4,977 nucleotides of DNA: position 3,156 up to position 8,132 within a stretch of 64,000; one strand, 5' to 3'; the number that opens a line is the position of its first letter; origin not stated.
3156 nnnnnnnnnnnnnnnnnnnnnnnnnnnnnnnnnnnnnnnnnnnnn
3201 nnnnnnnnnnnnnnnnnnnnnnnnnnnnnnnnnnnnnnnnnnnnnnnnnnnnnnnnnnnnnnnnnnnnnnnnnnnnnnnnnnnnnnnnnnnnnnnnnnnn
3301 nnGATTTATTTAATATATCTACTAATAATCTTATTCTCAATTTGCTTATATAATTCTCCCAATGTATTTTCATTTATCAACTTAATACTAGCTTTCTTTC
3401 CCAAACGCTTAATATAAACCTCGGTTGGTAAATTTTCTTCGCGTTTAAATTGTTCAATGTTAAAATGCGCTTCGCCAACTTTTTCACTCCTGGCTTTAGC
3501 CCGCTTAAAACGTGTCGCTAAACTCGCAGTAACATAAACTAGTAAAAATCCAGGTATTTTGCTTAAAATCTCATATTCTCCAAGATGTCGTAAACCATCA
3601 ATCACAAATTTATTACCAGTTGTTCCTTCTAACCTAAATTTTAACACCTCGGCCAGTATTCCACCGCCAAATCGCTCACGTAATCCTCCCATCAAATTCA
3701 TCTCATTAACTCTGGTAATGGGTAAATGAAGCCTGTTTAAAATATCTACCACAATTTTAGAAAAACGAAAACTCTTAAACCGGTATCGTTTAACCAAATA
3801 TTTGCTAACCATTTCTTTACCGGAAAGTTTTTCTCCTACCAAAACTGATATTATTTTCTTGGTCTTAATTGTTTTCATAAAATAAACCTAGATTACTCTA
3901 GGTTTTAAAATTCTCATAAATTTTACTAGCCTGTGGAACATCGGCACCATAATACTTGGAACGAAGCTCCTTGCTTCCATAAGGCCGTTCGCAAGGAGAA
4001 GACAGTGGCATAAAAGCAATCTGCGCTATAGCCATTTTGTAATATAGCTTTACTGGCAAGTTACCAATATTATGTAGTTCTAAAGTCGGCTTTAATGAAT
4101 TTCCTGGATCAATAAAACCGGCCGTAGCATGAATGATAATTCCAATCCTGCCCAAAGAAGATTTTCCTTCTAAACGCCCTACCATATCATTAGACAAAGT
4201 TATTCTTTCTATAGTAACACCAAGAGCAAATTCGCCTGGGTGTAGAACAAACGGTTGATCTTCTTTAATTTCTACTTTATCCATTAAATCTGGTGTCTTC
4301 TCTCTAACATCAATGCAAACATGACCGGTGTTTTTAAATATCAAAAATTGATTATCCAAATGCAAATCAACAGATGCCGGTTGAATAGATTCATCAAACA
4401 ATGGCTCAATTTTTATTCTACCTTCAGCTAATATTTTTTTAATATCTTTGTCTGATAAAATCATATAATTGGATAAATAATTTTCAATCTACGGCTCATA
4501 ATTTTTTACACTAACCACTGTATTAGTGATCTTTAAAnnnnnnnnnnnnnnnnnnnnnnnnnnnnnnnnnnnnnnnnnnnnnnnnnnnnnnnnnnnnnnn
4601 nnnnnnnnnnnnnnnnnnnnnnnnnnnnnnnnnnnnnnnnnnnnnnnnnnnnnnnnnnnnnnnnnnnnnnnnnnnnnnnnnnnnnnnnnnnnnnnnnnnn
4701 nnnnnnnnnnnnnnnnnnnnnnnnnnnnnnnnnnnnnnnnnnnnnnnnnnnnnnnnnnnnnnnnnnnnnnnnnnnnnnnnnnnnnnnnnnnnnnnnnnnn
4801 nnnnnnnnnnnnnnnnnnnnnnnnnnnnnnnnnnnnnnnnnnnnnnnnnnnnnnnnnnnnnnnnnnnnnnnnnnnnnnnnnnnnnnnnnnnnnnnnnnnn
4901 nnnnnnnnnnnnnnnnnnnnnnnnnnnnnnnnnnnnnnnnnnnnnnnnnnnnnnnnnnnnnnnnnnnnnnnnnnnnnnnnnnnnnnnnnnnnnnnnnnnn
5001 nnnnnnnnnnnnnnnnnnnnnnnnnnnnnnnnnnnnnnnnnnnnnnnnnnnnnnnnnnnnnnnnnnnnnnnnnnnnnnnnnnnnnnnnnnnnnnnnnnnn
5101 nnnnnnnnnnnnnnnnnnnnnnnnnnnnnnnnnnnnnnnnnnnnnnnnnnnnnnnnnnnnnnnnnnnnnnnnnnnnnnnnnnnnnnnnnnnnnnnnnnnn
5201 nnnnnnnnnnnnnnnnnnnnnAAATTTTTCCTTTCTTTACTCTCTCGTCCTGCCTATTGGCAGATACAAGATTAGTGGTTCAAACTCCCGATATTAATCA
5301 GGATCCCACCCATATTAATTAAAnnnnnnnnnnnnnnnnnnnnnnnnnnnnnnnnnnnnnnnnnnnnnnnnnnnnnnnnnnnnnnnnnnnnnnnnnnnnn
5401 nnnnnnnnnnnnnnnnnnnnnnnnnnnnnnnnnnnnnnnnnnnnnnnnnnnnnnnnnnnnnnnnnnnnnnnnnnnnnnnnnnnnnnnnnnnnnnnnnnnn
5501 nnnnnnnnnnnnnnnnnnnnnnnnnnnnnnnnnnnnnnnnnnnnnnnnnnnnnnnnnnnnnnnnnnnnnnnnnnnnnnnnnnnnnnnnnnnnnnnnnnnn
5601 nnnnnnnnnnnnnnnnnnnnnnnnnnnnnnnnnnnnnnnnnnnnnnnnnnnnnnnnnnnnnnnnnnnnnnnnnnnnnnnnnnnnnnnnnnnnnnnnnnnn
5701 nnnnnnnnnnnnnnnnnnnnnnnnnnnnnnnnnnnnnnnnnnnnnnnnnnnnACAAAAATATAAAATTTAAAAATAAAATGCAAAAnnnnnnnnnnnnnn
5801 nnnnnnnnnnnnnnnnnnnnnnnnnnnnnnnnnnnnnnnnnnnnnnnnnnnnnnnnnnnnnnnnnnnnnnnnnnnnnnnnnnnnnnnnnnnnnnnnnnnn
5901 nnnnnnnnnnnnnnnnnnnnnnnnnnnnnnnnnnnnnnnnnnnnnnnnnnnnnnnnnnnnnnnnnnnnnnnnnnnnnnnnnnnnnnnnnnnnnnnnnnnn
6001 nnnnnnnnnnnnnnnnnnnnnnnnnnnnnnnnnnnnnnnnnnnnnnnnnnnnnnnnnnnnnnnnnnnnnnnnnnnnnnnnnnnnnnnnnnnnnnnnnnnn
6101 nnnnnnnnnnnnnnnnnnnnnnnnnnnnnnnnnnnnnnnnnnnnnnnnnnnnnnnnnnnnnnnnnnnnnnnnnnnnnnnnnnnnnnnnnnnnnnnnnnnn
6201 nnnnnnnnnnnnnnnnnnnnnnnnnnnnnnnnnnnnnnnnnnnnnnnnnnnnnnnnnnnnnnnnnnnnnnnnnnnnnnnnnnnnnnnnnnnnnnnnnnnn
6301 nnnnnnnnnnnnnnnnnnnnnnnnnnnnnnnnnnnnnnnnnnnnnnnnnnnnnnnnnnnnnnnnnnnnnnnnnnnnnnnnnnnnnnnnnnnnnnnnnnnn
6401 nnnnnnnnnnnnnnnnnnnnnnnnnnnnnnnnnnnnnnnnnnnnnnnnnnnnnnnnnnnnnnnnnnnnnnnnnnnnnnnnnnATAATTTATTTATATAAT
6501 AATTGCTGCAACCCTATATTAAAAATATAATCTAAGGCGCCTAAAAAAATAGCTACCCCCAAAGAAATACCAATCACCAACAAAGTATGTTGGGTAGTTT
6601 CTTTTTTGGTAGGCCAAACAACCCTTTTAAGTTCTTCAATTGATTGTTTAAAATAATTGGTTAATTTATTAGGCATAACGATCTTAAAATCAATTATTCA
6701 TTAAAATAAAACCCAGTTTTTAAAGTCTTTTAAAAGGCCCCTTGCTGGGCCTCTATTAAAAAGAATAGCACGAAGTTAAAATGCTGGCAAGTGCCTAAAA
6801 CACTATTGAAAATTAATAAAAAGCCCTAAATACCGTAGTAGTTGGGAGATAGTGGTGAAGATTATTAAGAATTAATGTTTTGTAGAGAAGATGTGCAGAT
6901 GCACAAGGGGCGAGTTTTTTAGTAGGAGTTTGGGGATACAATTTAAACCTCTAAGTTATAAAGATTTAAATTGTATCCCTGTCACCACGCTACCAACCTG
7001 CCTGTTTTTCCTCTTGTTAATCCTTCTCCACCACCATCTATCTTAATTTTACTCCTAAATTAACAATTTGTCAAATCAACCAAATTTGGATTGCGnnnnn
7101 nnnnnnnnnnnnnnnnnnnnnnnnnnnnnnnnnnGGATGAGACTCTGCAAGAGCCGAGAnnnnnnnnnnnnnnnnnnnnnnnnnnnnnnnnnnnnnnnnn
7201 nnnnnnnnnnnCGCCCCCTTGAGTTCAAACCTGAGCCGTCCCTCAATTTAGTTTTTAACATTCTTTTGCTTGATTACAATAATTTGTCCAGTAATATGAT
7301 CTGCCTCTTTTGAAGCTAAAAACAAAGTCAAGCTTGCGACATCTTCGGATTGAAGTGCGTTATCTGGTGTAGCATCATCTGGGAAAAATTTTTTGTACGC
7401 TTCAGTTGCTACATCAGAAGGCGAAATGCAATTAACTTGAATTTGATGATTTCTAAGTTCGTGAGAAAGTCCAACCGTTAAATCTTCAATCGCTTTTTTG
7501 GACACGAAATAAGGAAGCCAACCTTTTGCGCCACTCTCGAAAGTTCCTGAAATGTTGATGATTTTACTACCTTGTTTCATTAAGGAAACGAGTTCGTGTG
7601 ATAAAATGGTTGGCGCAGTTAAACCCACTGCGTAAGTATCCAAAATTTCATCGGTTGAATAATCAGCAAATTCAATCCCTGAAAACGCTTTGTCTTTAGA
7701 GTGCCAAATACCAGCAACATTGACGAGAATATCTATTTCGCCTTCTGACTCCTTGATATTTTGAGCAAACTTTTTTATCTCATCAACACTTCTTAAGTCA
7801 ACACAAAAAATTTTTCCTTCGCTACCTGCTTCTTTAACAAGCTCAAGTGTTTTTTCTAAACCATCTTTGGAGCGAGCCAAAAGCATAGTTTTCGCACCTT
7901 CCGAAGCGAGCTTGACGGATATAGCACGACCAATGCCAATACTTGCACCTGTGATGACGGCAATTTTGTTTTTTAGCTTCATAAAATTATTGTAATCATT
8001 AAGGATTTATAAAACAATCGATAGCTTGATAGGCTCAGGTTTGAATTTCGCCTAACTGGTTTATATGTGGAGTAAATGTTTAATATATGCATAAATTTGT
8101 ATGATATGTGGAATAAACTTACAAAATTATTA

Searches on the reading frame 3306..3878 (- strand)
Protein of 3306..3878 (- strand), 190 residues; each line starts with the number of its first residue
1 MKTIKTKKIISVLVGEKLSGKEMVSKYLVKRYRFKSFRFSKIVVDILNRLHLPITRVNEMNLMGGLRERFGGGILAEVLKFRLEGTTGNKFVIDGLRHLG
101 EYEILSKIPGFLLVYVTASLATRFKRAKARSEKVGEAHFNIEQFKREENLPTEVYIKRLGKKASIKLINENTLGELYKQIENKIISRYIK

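Call 4: search_protein_families(library=pfam, proteins=[window:3306-3878:-], max_evalue=0.01)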
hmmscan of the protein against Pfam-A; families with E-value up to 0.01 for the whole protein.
window:3306-3878:- (190 aa): 2 families
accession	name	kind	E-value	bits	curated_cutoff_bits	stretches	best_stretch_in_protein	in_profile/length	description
PF13238.12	AAA_18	-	0.0015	19.4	29.4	1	19-135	9-116/128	AAA domain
PF21448.3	DNMK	-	0.0079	16.2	27.1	0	12-49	4-41/232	Deoxynucleotide monophosphate kinase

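Call 8: search_protein_families(library=ncbifam, proteins=[window:3306-3878:-], max_evalue=0.01)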
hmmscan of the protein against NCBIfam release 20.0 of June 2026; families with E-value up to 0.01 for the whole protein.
window:3306-3878:- (190 aa): 1 family
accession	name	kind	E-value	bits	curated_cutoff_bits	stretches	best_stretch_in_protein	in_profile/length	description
NF006226.0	PRK08356.1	equivalog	8.6e-13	48.4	189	1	55-186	63-191/195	hypothetical protein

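Call 58: find_homologous_proteins(query=window:3306-3878:-, max_evalue=0.00001)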
Query window:3306-3878:- (190 aa): 41 proteins with E <= 0.00001 among 220 candidates.
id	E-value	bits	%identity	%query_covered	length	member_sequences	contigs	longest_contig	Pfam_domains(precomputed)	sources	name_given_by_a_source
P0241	1.3e-113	395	100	100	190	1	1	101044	-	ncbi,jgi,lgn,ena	ncbi:MAG: hypothetical protein WC575_01090 [Patescibacteria group bacterium]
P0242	4.3e-81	289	76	97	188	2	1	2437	PF13238.13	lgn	-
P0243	2.6e-78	280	71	98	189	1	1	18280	-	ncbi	-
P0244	1.0e-69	252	66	97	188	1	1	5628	-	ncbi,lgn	ncbi:MAG: hypothetical protein ABIJ81_03845 [Patescibacteria group bacterium]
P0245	2.1e-68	248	64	97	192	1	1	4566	PF13238.13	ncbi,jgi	jgi:dephospho-CoA kinase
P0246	1.2e-67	245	61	97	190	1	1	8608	-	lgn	-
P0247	2.3e-67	244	61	96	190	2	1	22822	PF13238.13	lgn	-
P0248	2.8e-66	241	61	96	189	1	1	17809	-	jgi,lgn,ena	-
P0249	5.3e-66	240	63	98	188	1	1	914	-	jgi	jgi:dephospho-CoA kinase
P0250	6.8e-66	239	59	99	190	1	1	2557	-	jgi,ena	-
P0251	8.3e-66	239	61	97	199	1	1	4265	-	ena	-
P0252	2.4e-65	238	60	96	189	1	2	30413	PF13238.13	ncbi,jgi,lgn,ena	-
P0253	9.4e-65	236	65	94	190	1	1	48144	-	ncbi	-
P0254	9.5e-65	236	59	96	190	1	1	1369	-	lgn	-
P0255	2.9e-64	234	58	99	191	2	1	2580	PF13238.13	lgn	-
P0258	2.1e-62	228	58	98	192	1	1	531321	-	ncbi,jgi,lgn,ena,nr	ncbi:hypothetical protein KKC17_04185 [Patescibacteria group bacterium]|nr:hypothetical protein [Pat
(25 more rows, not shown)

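Call 59: find_encoding_contigs(protein=P0243, flank=7000, max_places=1)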
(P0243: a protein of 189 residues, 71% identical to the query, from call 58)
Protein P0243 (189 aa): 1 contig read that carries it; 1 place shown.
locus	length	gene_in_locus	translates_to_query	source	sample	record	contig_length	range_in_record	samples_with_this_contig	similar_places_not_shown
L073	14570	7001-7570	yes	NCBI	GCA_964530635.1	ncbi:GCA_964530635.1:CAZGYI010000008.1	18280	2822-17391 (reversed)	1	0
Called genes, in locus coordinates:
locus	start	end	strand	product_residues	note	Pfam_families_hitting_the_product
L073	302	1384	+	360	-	-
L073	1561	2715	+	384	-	PF00565:SNase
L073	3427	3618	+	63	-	PF00584:SecE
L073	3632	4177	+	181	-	PF02357:NusG, PF00467:KOW (weak)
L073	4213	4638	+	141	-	PF03946:Ribosomal_L11_N, PF00298:Ribosomal_L11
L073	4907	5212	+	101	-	PF03703:bPH_2 (faint)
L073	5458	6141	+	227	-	PF00687:Ribosomal_L1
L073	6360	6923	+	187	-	PF06559:DCD_N, PF22769:DCD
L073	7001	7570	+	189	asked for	-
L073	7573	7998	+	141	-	PF00692:dUTPase, PF22769:DCD (weak)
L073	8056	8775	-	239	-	PF01048:PNP_UDP_1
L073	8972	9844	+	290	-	PF00303:Thymidylat_synt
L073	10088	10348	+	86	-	PF12840:HTH_20, PF01022:HTH_5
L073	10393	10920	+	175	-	PF00186:DHFR_1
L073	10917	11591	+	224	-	PF02223:Thymidylate_kin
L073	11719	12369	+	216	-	PF00265:TK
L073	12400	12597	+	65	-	-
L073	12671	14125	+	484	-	PF02934:GatB_N, PF02637:GatB_Yqey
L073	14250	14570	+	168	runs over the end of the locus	-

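Call 60: find_encoding_contigs(protein=P0258, flank=7000, max_places=1)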
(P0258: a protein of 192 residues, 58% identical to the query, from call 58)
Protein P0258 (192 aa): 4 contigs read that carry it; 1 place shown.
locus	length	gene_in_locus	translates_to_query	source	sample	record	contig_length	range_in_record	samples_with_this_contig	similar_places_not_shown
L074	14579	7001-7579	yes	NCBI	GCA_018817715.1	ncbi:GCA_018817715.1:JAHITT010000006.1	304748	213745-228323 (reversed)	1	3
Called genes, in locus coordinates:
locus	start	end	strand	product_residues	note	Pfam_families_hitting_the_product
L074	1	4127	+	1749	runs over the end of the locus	-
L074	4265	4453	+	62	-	PF00584:SecE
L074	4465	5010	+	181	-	PF02357:NusG, PF00467:KOW (weak)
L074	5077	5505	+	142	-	PF03946:Ribosomal_L11_N, PF00298:Ribosomal_L11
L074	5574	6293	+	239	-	PF00687:Ribosomal_L1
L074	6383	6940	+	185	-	PF06559:DCD_N (weak), PF22769:DCD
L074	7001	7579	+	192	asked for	-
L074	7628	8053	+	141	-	PF00692:dUTPase, PF22769:DCD (weak)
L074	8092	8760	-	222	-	-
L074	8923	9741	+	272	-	PF00303:Thymidylat_synt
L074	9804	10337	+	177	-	PF00186:DHFR_1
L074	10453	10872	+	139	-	-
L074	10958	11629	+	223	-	PF02223:Thymidylate_kin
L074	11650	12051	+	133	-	-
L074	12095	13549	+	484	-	PF02934:GatB_N, PF02637:GatB_Yqey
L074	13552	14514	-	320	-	PF01745:IPT (weak), PF01715:IPPT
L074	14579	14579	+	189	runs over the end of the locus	-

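Call 73: search_solved_structures(query=A2, max_evalue=0.1)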
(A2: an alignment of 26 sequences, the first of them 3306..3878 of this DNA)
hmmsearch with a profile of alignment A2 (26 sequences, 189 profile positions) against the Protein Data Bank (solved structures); distinct sequences matched with E-value up to 0.1: 24.
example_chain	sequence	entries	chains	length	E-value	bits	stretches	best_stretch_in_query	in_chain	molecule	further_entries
3lw7_A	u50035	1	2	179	1.6e-18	70.3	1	10-183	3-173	Adenylate kinase related protein (AdkA-like)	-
3h0k_A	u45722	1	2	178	1.8e-18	70.1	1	10-183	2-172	UPF0200 protein SSO1041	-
3adk_A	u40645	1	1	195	2e-05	27.6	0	89-184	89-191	ADENYLATE KINASE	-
7x7s_A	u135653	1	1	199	3.9e-05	26.6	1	2-183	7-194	Adenylate kinase isoenzyme 1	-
1z83_A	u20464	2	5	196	5.2e-05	26.2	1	2-184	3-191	Adenylate kinase 1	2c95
8x1g_A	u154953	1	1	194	9.9e-05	25.3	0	2-44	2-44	Adenylate kinase isoenzyme 1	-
1uky_A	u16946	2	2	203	0.00036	23.5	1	9-185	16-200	URIDYLATE KINASE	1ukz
1qf9_A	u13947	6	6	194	0.00038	23.4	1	73-184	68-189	PROTEIN (URIDYLMONOPHOSPHATE/CYTIDYLMONOPHOSPHATE KINASE) | URIDYLMONOPHOSPHATE/CYTIDYLMONOPHOSPHATE KINASE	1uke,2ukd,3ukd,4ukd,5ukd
7de3_A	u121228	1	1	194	0.001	22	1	2-183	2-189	Adenylate kinase isoenzyme 1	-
1dek_A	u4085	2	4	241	0.0014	21.6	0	10-47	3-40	DEOXYNUCLEOSIDE MONOPHOSPHATE KINASE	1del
2grj_A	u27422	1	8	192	0.0039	20.1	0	4-52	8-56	Dephospho-CoA kinase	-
5ycf_B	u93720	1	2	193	0.0044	20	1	4-183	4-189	Adenylate kinase isoenzyme 1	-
5ycd_A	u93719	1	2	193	0.0064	19.4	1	4-147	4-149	Adenylayte kinase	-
5xru_A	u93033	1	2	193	0.011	18.6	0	4-183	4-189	adenylate kinase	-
3umf_A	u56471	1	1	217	0.012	18.5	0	4-186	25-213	Adenylate kinase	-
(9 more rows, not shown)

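Call 74: search_protein_families(library=phrogs, proteins=[window:3306-3878:-], max_evalue=0.01)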
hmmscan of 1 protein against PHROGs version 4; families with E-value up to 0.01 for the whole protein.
window:3306-3878:- (190 aa): 2 families
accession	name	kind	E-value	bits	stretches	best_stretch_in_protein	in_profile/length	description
phrog_139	-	other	4.1e-06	27.4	1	6-185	81-261/342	deoxynucleoside monophosphate kinase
phrog_1815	-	other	6.1e-05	24.3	0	110-187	111-188/197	guanylate kinase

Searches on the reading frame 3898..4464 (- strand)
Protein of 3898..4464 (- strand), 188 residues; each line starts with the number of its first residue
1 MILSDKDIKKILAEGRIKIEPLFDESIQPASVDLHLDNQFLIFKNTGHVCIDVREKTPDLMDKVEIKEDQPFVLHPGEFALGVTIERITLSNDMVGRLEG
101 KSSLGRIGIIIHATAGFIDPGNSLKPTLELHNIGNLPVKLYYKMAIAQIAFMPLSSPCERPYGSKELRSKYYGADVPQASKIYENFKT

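Call 4: search_protein_families(library=pfam, proteins=[window:3898-4464:-], max_evalue=0.01)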
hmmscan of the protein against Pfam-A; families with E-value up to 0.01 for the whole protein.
window:3898-4464:- (188 aa): 4 families
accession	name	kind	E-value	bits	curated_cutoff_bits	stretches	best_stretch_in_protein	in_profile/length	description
PF22769.1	DCD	-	4.3e-44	150.7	27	1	2-152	1-151/153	dCTP deaminase-like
PF06559.16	DCD_N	-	3e-08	34.1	21.4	1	2-111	4-115/164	2'-deoxycytidine 5'-triphosphate deaminase (DCD) N-terminal domain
PF22569.1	DCD_C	-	0.0001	22.1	22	1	52-174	54-184/192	2'-deoxycytidine 5'-triphosphate deaminase (DCD), C-terminal domain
PF20914.2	DNA_pol_IIIA_C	-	0.0043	17.3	22.5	1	124-148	2-26/52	DNA polymerase III subunit alpha, C-terminal domain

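Call 8: search_protein_families(library=ncbifam, proteins=[window:3898-4464:-], max_evalue=0.01)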
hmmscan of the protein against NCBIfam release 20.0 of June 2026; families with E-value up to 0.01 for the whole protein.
window:3898-4464:- (188 aa): 5 families
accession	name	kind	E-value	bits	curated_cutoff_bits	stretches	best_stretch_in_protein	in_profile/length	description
TIGR02274.1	dCTP_deam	equivalog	5.1e-59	199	92.8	1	2-182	1-180/180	dCTP deaminase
NF005734.0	PRK07559.1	equivalog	4.5e-11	42.1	283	2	2-111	11-122/368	2'-deoxycytidine 5'-triphosphate deaminase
NF002598.0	PRK02253.1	equivalog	3.4e-07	29.9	130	1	9-158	9-154/167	deoxyuridine 5'-triphosphate nucleotidohydrolase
NF001862.0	PRK00601.1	equivalog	0.00012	21.8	103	1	67-155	35-124/150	dUTP diphosphatase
TIGR00576.1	dut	superfamily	0.0011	18.7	102.55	1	72-156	33-118/143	dUTP diphosphatase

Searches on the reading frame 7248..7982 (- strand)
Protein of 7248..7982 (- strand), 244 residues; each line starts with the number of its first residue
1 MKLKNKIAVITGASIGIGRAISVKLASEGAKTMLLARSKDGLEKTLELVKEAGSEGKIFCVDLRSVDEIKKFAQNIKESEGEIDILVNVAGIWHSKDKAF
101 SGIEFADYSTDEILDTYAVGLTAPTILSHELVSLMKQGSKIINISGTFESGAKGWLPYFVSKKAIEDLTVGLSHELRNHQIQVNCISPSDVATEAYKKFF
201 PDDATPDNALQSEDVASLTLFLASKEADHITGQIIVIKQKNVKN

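Call 71: search_protein_families(library=pfam, proteins=[window:7248-7982:-], max_evalue=0.001)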
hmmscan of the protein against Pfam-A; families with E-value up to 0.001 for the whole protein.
window:7248-7982:- (244 aa): 3 families
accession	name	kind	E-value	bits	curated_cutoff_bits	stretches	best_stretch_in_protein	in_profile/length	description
PF00106.31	adh_short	-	2.1e-38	132.2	26.6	1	6-201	1-192/195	short chain dehydrogenase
PF13561.12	adh_short_C2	-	1.7e-37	129.7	27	1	12-237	1-231/236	Enoyl-(Acyl carrier protein) reductase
PF08659.16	KR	-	1.4e-06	28.8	22.6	1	9-102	4-99/180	KR domain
